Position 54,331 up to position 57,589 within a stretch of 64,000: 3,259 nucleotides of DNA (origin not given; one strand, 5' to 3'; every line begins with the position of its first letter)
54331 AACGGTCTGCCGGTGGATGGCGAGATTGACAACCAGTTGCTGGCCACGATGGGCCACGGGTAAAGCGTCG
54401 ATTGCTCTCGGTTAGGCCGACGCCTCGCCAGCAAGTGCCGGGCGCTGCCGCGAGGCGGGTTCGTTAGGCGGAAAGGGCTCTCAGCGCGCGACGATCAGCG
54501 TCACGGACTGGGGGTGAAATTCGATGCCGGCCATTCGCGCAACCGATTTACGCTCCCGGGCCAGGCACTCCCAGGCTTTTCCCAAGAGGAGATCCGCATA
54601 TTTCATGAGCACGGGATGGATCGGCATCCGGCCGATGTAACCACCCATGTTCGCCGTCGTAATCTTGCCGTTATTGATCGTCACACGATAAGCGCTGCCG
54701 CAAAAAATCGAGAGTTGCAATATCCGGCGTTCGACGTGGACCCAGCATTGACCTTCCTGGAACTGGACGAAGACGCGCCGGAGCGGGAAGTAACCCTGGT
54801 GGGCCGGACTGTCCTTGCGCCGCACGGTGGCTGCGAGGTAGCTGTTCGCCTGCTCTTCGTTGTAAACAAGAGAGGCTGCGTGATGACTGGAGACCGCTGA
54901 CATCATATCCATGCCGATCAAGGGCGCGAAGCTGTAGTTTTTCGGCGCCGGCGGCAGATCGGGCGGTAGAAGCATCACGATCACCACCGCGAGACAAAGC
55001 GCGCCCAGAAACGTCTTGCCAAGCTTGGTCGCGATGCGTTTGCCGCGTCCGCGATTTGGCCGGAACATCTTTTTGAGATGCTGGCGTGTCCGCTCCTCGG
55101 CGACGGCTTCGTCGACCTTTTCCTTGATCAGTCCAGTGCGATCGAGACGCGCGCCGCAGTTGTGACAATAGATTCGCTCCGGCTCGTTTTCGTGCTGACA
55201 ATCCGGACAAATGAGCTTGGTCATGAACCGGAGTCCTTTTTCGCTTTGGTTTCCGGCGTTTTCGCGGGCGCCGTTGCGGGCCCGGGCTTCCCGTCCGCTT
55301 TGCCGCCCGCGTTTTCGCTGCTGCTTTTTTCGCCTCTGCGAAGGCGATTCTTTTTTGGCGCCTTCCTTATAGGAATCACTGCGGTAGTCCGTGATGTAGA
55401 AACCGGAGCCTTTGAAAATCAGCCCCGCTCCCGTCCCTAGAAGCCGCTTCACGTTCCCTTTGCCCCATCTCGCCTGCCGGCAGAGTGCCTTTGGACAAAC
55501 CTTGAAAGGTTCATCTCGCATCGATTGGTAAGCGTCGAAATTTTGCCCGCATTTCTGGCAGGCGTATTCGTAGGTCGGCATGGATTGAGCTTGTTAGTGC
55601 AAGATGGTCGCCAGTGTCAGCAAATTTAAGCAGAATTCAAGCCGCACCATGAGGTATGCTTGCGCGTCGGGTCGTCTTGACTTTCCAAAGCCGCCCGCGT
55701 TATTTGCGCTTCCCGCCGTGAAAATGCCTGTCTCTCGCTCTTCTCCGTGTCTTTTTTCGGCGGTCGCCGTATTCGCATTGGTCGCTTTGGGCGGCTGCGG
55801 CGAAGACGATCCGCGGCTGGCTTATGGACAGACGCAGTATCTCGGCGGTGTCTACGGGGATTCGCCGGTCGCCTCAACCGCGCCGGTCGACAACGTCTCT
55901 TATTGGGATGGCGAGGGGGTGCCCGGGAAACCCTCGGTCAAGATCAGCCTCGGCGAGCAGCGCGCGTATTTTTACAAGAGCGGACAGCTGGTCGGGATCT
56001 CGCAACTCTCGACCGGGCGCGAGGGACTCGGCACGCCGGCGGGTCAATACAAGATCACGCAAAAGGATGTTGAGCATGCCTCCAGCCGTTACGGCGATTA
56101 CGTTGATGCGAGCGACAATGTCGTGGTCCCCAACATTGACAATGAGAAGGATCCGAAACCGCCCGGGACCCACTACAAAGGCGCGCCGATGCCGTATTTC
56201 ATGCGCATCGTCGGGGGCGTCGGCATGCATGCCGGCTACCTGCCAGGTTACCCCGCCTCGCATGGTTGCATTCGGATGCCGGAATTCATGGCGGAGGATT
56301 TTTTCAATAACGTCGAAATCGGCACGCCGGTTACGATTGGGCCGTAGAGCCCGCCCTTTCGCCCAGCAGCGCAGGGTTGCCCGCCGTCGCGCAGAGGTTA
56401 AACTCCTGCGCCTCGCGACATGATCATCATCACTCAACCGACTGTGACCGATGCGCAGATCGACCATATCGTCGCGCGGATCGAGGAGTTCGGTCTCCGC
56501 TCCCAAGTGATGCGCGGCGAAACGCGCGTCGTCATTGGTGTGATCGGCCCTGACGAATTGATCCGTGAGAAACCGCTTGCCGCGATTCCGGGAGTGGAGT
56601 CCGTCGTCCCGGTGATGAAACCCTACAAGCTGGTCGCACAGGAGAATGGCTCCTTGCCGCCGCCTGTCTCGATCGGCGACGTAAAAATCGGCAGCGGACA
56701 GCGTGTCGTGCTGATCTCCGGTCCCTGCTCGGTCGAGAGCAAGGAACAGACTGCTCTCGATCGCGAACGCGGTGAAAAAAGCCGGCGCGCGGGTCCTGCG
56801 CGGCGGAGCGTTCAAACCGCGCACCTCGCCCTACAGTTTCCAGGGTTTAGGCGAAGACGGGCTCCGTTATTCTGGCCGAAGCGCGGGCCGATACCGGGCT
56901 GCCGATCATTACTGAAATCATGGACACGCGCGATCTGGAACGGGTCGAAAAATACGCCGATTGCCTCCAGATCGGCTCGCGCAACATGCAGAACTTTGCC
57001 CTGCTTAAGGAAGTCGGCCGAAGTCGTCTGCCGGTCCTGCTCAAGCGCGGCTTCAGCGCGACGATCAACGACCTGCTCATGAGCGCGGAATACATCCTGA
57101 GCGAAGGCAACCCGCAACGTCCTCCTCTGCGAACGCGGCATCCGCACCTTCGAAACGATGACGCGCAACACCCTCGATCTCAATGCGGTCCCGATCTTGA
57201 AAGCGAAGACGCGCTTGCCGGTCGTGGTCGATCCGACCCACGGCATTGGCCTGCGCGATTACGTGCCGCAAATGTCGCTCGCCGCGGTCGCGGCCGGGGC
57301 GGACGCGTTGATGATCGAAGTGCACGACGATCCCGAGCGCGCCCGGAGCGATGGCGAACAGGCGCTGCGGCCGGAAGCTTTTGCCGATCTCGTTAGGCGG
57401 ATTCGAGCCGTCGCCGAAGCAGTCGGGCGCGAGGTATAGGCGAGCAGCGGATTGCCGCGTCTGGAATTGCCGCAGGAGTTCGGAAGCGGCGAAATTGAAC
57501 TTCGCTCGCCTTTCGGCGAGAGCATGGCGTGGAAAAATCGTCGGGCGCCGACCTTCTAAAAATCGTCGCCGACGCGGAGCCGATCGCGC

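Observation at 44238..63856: Over-represented 9-mer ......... saturating the housekeeping half of the window (uptake-signal-like or Chi/KOPS-like word)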

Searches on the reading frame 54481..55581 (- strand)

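Call 77: search_protein_families(library=pfam, proteins=[window:54481-55581:-], max_evalue=0.0001)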
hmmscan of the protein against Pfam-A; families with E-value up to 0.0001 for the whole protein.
window:54481-55581:- (366 aa): 3 families
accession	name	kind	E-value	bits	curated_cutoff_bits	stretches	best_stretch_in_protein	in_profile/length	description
PF09723.15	Zn_ribbon_8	-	4.1e-10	40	34.4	1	1-31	1-31/41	Zinc ribbon domain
PF13240.11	Zn_Ribbon_1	-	2.9e-05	24.2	25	1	125-146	2-23/23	zinc-ribbon domain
PF12773.13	DZR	-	5.9e-05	23.6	27.3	1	125-147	1-23/45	Double zinc ribbon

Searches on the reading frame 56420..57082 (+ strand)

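Call 77: search_protein_families(library=pfam, proteins=[window:56420-57082:+], max_evalue=0.0001)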
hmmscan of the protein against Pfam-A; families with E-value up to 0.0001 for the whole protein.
window:56420-57082:+ (220 aa): 2 families
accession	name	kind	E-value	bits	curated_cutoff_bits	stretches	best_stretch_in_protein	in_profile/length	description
PF18152.6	DAHP_snth_FXD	-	5.2e-20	71.5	27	1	1-67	1-67/67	DAHP synthase ferredoxin-like domain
PF00793.26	DAHP_synth_1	-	3.7e-05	23.2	25.5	1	84-111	5-33/270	DAHP synthetase I family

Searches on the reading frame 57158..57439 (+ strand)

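Call 77: search_protein_families(library=pfam, proteins=[window:57158-57439:+], max_evalue=0.0001)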
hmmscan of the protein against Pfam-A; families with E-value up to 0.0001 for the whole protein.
window:57158-57439:+ (93 aa): 1 family
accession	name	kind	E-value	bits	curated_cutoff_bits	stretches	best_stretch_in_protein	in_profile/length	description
PF00793.26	DAHP_synth_1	-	7.4e-21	74.7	25.5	1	2-77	176-259/270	DAHP synthetase I family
